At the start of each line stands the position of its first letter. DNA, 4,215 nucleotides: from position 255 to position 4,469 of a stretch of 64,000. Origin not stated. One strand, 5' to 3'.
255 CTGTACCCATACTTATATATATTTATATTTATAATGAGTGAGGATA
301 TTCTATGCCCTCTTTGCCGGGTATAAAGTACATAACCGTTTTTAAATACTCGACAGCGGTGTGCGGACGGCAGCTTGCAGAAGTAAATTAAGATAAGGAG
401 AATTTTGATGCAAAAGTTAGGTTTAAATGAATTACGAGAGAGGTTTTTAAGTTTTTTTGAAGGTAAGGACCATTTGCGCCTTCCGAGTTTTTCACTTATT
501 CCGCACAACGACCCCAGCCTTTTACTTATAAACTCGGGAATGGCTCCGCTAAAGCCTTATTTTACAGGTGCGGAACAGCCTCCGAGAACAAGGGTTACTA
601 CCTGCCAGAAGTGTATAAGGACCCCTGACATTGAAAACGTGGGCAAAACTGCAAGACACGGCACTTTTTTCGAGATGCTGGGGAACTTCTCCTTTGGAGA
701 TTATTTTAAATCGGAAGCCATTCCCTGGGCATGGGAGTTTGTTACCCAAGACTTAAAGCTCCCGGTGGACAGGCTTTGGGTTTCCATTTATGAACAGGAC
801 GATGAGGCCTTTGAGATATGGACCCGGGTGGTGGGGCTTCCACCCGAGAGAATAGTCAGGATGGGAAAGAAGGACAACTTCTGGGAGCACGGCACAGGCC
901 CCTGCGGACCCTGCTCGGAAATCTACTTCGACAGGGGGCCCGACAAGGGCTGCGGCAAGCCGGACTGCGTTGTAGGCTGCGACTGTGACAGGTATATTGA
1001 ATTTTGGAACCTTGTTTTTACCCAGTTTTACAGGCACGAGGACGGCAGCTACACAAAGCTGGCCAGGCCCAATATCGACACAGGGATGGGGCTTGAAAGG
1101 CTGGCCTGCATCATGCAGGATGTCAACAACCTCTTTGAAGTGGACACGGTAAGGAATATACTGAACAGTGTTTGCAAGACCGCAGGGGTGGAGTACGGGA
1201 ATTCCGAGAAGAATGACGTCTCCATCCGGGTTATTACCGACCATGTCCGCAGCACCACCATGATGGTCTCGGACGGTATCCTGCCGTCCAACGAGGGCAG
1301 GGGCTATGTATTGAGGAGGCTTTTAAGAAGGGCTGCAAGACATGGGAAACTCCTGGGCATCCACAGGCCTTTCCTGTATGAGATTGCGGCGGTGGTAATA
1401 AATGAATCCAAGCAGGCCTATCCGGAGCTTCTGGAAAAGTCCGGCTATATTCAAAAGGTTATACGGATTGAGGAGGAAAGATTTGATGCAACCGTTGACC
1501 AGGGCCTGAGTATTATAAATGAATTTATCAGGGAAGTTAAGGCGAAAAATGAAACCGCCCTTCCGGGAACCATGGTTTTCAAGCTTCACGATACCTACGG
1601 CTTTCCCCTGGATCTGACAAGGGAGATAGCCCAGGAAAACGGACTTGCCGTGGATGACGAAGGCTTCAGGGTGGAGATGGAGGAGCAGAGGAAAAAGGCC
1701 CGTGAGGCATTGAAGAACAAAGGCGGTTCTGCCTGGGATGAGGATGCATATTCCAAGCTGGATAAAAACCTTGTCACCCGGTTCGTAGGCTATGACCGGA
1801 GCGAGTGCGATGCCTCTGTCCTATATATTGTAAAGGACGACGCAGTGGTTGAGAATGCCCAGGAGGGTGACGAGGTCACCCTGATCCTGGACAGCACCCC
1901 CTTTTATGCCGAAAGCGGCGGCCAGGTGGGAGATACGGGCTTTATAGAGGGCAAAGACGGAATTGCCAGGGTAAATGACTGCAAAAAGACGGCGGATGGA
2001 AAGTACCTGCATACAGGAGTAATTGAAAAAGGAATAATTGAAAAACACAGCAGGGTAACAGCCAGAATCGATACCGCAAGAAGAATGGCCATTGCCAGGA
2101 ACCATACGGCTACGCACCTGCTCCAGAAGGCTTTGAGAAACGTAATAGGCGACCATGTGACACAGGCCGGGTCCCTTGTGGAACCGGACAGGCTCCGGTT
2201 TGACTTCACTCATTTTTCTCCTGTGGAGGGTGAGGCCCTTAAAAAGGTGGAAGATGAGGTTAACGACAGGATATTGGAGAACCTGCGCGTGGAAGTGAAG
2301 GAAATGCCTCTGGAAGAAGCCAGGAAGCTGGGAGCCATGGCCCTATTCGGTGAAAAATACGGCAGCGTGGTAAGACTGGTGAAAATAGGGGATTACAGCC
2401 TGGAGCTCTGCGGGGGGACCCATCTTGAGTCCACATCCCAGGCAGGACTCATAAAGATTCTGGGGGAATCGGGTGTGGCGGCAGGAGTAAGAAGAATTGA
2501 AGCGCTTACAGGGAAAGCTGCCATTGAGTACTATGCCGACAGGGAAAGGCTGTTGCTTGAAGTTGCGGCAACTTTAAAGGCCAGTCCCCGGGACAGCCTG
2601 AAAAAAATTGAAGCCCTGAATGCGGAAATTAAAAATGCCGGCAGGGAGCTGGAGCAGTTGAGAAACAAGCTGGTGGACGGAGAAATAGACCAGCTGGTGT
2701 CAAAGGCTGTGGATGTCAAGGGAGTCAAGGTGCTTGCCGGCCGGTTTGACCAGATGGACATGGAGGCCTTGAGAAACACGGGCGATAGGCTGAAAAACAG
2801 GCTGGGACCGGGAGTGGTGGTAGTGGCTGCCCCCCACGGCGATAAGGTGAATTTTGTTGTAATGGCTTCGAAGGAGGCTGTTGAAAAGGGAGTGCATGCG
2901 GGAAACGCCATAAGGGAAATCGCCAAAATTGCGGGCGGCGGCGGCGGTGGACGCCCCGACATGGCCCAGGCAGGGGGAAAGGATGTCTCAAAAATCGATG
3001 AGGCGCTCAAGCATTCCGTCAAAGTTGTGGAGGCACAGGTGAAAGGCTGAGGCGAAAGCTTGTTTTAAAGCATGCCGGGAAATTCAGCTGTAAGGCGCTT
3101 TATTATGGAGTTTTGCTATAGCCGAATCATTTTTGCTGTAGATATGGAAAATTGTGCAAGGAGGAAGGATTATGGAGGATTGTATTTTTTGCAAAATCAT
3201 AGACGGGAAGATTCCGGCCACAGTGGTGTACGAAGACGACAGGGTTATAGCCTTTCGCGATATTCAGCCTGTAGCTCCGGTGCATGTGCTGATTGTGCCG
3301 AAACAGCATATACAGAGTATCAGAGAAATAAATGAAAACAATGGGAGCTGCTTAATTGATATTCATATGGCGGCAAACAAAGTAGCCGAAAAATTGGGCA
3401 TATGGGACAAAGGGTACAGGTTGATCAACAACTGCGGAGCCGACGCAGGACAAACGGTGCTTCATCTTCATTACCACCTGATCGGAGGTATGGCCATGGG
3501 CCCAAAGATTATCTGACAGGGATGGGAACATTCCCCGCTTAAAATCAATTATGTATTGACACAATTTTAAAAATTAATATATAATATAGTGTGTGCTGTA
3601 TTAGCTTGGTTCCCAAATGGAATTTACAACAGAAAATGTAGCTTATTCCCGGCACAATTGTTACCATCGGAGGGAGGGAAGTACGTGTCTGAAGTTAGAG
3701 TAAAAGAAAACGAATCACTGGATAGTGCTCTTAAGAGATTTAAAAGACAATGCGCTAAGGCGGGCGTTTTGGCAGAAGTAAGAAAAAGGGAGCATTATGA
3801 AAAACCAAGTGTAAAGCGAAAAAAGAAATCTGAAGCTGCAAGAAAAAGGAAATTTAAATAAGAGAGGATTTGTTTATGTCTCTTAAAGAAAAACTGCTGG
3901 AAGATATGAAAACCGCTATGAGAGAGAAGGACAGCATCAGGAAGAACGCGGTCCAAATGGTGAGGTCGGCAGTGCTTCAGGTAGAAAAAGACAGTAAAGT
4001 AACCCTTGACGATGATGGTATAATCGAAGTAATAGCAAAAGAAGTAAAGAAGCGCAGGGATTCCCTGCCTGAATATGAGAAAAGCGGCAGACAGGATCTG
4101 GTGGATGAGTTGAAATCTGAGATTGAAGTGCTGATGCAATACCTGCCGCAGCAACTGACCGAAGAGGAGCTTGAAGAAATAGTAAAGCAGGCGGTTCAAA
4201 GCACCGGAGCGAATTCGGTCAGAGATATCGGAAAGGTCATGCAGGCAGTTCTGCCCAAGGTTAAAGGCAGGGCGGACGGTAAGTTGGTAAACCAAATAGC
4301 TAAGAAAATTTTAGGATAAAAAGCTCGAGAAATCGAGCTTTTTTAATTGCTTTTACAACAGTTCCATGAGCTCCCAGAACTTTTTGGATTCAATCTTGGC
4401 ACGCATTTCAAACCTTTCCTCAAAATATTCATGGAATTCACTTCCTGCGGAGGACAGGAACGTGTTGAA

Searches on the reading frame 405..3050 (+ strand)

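Call 81: search_protein_families(library=pfam, proteins=[window:405-3050:+], max_evalue=0.00001)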
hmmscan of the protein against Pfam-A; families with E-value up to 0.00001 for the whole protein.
window:405-3050:+ (881 aa): 3 families
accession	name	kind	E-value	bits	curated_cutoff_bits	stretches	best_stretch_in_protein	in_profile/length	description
PF01411.24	tRNA-synt_2c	-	1.9e-203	677.4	30.3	1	9-558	1-551/552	tRNA synthetases class II (A)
PF02272.25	DHHA1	-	3.1e-17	63.3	25.9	1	774-872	2-97/102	DHHA1 domain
PF07973.19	tRNA_SAD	-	7.8e-17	61.4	24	1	656-699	1-44/44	Threonyl and Alanyl tRNA synthetase second additional domain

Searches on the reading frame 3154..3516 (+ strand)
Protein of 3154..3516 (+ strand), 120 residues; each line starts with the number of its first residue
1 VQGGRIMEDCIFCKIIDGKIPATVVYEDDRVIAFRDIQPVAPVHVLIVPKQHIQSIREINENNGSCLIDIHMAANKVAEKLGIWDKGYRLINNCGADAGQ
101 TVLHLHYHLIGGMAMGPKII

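Call 81: search_protein_families(library=pfam, proteins=[window:3154-3516:+], max_evalue=0.00001)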
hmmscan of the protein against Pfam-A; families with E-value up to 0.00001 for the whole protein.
window:3154-3516:+ (120 aa): 2 families
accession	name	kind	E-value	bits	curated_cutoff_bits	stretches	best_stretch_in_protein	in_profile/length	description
PF11969.13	DcpS_C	-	1.5e-26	93.6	24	1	10-111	2-101/114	Scavenger mRNA decapping enzyme C-term binding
PF01230.28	HIT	-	9.2e-26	90.8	21.5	1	18-112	2-95/98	HIT domain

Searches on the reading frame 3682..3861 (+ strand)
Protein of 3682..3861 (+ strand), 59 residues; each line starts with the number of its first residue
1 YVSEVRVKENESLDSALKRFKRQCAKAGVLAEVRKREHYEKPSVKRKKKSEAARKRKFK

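Call 81: search_protein_families(library=pfam, proteins=[window:3682-3861:+], max_evalue=0.00001)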
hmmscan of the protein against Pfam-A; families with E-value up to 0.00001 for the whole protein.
window:3682-3861:+ (59 aa): 1 family
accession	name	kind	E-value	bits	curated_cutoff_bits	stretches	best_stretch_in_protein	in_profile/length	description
PF01165.25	Ribosomal_S21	-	3.6e-25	87.9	27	1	4-58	1-55/55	Ribosomal protein S21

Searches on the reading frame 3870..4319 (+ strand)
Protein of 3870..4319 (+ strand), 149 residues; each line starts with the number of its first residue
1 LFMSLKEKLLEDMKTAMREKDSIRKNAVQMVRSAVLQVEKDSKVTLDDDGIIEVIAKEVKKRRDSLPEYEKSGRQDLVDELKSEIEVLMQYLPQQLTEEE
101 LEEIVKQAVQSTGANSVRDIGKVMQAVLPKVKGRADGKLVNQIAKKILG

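Call 81: search_protein_families(library=pfam, proteins=[window:3870-4319:+], max_evalue=0.00001)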
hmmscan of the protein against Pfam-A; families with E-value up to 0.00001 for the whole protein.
window:3870-4319:+ (149 aa): 1 family
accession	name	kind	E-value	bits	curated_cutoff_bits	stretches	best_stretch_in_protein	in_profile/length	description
PF09424.15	YqeY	-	1.1e-50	171.9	27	1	6-148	1-143/143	Yqey-like protein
